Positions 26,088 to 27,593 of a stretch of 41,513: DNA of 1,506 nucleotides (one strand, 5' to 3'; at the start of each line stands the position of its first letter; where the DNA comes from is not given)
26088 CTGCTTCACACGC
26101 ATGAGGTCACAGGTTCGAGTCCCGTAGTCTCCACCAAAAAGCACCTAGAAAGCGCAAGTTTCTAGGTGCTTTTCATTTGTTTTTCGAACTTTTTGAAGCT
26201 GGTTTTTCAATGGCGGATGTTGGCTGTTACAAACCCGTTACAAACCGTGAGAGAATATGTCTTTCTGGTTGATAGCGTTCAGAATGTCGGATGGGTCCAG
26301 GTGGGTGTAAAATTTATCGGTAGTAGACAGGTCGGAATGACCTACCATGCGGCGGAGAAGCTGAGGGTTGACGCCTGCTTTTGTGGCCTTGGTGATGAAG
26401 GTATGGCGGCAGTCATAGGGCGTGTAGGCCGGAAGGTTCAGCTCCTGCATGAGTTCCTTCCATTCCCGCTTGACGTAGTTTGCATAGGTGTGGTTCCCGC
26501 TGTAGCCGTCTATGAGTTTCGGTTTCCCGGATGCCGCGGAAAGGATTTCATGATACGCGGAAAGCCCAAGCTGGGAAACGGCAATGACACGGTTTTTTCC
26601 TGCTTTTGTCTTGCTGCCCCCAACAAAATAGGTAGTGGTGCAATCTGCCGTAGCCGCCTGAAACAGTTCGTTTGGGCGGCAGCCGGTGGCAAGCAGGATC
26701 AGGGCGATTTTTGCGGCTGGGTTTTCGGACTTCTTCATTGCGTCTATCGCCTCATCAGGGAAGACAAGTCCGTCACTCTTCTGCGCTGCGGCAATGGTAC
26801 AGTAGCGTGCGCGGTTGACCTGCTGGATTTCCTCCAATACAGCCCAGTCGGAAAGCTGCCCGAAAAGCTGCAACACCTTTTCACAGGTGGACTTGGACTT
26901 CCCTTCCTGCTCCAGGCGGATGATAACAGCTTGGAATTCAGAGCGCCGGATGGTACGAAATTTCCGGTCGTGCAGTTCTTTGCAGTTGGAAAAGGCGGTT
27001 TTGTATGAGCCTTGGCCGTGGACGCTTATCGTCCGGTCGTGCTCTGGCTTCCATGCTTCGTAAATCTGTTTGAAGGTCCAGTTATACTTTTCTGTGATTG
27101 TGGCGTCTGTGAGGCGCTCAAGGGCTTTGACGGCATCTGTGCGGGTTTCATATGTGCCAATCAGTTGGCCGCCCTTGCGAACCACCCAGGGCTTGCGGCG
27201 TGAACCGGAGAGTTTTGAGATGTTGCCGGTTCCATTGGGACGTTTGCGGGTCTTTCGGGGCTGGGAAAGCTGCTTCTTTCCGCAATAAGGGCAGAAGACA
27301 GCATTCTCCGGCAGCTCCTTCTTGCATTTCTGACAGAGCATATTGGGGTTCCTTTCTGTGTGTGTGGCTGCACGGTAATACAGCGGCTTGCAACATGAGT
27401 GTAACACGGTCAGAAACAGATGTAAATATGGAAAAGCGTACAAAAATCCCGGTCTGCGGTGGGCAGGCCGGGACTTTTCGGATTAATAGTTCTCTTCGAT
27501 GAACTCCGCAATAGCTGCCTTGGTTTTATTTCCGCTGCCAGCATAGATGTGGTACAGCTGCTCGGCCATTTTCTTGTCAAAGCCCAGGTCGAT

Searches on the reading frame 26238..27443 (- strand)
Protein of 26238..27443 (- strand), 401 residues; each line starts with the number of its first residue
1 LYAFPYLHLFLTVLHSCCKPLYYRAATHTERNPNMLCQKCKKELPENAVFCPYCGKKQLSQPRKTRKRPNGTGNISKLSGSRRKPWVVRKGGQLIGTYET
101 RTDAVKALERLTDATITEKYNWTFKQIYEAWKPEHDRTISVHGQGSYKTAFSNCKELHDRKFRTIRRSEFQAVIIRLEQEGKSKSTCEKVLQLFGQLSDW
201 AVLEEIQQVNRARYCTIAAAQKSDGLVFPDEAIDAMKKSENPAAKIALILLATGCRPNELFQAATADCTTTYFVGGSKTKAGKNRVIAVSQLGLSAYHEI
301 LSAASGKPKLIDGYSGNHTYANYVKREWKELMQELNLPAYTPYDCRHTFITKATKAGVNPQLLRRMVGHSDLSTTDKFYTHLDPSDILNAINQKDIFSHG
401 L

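Call 83: search_protein_families(library=pfam, proteins=[window:26238-27443:-], max_evalue=0.001)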
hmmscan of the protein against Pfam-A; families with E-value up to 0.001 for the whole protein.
window:26238-27443:- (401 aa): 2 families
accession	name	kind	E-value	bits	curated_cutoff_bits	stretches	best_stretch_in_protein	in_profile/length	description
PF00589.27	Phage_integrase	-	7.7e-17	62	27.1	1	234-384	13-170/172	Phage integrase family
PF13240.11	Zn_Ribbon_1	-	3.3e-06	27.1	25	1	37-57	2-22/23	zinc-ribbon domain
